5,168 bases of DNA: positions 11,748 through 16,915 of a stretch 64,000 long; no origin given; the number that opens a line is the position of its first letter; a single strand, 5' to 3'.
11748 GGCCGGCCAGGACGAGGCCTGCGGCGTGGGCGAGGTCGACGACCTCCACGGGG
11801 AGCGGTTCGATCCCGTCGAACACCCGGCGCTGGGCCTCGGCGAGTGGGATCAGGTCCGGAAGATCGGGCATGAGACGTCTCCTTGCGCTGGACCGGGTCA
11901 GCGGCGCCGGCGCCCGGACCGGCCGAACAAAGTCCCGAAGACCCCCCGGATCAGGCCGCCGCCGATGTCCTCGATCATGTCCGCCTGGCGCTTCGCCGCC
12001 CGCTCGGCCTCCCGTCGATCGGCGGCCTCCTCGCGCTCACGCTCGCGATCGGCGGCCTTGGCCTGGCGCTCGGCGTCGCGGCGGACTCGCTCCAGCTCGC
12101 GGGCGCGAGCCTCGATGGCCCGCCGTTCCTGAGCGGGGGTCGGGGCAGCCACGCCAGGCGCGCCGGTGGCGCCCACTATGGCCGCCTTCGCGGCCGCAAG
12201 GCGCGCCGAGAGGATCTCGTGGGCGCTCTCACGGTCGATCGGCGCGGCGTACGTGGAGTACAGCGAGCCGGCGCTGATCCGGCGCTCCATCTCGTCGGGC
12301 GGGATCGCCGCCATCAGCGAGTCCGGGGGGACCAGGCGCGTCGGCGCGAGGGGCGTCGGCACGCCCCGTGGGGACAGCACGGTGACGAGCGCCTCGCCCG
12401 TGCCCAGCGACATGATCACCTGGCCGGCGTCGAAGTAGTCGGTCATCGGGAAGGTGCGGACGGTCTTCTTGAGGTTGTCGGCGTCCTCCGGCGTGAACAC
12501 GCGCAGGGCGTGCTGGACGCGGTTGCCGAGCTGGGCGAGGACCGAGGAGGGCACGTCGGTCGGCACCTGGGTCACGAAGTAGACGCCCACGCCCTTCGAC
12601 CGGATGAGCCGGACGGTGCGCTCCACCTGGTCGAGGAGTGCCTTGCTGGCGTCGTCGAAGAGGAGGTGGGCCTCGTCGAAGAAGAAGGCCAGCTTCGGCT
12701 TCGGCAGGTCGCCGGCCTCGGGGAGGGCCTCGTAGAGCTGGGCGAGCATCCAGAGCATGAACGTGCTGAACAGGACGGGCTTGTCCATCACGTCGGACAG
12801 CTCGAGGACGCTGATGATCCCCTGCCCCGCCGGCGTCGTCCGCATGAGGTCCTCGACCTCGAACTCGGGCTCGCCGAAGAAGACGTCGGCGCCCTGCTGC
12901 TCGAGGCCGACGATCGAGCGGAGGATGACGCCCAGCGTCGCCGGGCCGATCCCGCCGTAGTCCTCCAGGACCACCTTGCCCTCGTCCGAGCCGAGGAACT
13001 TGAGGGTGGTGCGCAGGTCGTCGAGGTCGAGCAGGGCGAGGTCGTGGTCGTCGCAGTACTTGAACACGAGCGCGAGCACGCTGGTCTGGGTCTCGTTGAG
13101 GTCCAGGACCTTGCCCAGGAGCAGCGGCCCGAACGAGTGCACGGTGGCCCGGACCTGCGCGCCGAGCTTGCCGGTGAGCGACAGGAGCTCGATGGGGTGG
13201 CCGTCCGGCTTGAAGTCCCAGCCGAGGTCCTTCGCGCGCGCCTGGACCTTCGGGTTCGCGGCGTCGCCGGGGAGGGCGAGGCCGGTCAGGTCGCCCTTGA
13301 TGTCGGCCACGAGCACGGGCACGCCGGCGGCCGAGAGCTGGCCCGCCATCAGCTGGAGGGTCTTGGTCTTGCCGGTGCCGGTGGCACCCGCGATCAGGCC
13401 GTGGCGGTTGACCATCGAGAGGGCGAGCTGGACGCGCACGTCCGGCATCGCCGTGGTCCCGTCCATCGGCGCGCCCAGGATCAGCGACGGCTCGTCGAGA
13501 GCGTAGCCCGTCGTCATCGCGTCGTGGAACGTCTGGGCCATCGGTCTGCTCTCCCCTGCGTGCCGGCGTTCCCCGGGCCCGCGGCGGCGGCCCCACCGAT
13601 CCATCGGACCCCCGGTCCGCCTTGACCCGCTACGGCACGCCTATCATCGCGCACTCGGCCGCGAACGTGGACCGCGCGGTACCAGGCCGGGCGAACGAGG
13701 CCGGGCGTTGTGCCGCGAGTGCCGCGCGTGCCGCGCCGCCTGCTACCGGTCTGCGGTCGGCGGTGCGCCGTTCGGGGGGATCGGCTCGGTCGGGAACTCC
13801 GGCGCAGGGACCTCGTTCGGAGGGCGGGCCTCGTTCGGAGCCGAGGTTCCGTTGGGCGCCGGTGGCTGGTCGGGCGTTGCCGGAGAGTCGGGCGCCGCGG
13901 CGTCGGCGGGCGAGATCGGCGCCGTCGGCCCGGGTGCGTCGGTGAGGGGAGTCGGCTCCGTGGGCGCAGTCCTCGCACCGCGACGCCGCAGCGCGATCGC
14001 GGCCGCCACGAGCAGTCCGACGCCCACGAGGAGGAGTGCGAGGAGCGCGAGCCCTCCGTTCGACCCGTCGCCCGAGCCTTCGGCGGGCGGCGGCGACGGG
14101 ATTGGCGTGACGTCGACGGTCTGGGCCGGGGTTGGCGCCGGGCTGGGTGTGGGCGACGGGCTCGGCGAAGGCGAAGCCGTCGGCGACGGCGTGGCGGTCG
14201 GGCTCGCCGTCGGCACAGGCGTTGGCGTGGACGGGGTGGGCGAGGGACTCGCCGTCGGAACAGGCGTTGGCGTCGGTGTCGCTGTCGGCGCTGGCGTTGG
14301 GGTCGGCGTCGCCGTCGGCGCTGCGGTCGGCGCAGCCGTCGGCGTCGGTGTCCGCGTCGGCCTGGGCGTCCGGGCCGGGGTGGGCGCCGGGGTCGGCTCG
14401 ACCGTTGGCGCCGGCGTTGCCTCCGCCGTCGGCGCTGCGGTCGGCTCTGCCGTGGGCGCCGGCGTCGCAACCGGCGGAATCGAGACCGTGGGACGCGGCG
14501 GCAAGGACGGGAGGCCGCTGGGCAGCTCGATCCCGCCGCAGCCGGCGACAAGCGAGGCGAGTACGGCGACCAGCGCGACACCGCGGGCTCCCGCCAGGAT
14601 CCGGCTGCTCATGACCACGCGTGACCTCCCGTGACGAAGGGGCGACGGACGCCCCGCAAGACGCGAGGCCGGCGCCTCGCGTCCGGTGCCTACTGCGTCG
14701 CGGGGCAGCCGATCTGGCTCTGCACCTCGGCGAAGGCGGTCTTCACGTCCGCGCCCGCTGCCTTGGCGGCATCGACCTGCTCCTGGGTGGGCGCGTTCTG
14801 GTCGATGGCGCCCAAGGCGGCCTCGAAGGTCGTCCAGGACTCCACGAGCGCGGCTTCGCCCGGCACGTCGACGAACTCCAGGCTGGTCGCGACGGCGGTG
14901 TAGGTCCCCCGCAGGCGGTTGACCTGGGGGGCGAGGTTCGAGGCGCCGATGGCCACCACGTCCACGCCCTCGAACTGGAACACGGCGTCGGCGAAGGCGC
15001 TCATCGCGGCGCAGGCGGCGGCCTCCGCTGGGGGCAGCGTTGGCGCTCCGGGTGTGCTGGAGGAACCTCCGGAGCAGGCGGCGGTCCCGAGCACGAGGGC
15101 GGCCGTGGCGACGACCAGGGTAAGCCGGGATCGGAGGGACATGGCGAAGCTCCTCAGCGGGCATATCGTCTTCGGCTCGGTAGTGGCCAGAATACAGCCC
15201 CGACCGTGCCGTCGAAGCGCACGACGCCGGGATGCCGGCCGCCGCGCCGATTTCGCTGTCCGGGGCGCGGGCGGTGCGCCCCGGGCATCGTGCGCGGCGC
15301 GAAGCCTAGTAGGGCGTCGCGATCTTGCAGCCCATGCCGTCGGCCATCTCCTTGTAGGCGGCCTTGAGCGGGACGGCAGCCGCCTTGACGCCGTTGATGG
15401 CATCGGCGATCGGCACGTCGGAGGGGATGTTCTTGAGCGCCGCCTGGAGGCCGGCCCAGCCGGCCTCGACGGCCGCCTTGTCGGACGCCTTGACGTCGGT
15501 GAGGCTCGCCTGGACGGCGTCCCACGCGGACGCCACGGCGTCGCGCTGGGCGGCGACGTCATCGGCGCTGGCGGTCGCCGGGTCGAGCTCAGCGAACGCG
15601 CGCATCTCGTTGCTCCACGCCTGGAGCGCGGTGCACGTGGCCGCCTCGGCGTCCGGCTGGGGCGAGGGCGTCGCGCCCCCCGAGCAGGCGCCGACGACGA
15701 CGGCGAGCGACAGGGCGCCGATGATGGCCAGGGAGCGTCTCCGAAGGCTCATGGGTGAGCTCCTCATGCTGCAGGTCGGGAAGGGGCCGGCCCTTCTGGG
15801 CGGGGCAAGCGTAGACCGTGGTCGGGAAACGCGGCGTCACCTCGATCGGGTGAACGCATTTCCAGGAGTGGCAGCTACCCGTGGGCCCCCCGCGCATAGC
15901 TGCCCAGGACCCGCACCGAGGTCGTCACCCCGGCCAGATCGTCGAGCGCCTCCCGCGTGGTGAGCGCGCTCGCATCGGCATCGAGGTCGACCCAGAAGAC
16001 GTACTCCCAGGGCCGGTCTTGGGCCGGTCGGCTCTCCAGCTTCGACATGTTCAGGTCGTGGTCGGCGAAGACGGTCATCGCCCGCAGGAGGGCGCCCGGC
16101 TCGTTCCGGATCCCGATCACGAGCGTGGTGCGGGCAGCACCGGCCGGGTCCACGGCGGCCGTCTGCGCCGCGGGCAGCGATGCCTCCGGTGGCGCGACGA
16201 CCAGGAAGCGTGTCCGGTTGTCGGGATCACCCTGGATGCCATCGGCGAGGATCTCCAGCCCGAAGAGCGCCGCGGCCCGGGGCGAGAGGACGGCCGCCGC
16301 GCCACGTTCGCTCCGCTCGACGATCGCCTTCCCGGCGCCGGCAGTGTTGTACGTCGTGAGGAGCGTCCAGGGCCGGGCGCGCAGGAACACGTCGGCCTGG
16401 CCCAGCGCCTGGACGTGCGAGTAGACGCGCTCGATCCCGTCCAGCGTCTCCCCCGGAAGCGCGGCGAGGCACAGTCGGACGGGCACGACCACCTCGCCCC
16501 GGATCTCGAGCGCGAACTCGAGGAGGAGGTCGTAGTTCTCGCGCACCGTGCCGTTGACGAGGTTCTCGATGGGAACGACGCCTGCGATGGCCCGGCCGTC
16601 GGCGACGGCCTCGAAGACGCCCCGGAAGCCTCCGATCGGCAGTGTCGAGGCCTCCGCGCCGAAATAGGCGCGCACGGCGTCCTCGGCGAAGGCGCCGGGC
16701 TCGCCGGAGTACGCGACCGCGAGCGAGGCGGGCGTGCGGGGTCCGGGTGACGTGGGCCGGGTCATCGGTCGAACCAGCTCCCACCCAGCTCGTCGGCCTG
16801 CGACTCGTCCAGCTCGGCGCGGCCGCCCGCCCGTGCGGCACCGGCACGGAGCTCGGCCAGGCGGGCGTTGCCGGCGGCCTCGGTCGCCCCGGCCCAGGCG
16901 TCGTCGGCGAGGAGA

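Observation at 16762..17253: Stand-alone LeuA-regulatory-domain-like protein embedded in the ilvBNC-leuA-leuB-cimA-X-pheA supraoperon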

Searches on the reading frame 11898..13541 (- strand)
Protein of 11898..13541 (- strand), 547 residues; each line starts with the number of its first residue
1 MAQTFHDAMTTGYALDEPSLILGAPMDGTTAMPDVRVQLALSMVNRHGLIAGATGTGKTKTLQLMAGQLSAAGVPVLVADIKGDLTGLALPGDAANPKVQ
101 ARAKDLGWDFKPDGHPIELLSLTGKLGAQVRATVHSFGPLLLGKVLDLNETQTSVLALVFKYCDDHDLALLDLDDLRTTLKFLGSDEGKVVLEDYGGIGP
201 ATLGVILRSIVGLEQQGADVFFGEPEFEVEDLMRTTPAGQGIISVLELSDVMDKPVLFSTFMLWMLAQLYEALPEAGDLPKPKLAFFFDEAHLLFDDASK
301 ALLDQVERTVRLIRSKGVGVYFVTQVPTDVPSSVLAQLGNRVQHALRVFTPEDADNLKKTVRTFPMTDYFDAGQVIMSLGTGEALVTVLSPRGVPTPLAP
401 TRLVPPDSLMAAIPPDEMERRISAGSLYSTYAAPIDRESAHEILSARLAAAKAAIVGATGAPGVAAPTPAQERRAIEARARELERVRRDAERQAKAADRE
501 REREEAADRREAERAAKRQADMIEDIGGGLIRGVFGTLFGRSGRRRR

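Call 54: search_protein_families(library=pfam, proteins=[window:11898-13541:-], max_evalue=0.001)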
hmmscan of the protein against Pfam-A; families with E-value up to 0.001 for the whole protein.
window:11898-13541:- (547 aa): 4 families
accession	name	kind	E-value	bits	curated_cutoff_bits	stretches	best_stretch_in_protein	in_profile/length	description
PF05872.18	HerA_C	-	1.3e-180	601.8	22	1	33-542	9-500/502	Helicase HerA-like C-terminal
PF01935.23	DUF87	-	3.8e-09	37.4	23.2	1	31-92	8-69/220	Helicase HerA, central domain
PF10412.15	TrwB_AAD_bind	-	5.8e-05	22.6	20.5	1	39-86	9-56/387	Type IV secretion-system coupling protein DNA-binding domain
PF13401.12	AAA_22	-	0.00075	20.3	27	0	46-81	6-41/130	AAA domain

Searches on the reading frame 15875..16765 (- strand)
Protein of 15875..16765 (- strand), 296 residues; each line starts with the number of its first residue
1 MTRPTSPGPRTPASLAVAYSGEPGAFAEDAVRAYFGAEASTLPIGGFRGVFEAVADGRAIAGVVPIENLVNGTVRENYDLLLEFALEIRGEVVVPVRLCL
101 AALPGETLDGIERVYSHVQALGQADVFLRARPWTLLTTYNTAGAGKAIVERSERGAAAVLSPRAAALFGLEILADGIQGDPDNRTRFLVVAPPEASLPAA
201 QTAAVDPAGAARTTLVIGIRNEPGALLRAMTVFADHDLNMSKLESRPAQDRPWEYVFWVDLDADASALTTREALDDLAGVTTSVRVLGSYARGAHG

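Call 10: search_protein_families(library=ncbifam, proteins=[window:15875-16765:-], max_evalue=0.01)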
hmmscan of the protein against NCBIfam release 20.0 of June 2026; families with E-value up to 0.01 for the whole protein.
window:15875-16765:- (296 aa): 5 families
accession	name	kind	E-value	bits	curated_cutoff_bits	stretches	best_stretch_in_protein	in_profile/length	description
NF008866.0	PRK11899.1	equivalog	3.5e-62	210.2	359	1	15-292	6-275/283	prephenate dehydratase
NF008865.0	PRK11898.1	equivalog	4.4e-62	209.8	219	1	16-291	3-277/284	prephenate dehydratase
NF007910.0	PRK10622.1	equivalog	2.2e-44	151.9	577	1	13-291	102-376/386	bifunctional chorismate mutase/prephenate dehydratase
TIGR01268.1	Phe4hydrox_tetr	equivalog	5.5e-09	35.3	704.8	1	210-266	14-70/436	phenylalanine 4-monooxygenase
TIGR01270.1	Trp_5_monoox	equivalog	0.0098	14.6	705.5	0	208-279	27-97/464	tryptophan 5-monooxygenase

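Call 26: search_protein_families(library=pfam, proteins=[window:15875-16765:-], max_evalue=0.01)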
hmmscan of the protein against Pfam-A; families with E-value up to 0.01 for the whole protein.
window:15875-16765:- (296 aa): 2 families
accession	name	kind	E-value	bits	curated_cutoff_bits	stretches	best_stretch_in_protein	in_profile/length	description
PF00800.23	PDT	-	2.4e-51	174.5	25.2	1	17-192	1-178/181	Prephenate dehydratase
PF01842.31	ACT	-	1.4e-09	38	27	1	213-278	1-65/66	ACT domain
